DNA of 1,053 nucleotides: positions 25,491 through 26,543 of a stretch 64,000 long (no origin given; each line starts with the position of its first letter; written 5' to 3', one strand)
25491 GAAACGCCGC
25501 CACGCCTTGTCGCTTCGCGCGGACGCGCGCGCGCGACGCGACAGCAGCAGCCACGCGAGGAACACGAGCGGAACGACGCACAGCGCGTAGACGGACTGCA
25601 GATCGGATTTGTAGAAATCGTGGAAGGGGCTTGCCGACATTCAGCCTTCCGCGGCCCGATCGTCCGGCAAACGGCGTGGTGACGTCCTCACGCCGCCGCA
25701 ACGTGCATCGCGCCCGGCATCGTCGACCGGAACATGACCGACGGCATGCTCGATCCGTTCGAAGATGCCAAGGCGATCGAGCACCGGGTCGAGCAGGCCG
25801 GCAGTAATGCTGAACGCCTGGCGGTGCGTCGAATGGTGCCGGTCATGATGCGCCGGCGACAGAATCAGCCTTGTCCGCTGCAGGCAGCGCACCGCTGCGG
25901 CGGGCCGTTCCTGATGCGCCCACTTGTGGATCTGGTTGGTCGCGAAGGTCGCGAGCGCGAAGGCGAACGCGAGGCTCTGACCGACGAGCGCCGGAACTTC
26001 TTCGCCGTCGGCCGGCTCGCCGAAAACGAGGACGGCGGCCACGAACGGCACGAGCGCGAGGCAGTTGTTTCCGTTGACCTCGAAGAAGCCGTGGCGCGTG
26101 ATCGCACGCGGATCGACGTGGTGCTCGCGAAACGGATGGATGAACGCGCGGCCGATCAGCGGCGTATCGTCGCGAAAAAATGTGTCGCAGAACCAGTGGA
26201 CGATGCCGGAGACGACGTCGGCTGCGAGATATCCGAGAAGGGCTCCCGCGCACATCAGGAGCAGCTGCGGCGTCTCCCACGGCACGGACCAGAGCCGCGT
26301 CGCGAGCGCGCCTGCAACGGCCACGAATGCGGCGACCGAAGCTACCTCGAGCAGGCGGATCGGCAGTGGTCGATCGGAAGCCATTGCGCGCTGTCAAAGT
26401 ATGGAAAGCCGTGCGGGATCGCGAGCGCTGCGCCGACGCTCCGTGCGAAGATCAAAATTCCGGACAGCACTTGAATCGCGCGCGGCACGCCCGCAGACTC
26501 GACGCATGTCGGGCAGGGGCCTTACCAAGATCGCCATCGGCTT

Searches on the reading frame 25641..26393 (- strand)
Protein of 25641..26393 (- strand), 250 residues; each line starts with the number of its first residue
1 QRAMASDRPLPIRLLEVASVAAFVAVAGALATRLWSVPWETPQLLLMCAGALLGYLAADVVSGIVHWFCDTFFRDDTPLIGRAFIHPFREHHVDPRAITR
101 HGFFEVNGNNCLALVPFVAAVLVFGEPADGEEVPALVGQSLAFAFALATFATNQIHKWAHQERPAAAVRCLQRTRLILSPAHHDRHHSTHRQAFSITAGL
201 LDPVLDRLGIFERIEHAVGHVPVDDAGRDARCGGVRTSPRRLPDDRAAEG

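Call 32: search_protein_families(library=pfam, proteins=[window:25641-26393:-], max_evalue=0.01)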
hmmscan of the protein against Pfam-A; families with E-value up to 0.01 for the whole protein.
window:25641-26393:- (250 aa): 2 families
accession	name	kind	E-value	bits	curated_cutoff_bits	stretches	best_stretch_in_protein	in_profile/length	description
PF10520.15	Lipid_desat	-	5e-45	154.1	26.4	1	55-220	1-166/175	Lipid desaturase domain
PF04116.19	FA_hydroxylase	-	0.0007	20.4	31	1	89-204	31-129/132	Fatty acid hydroxylase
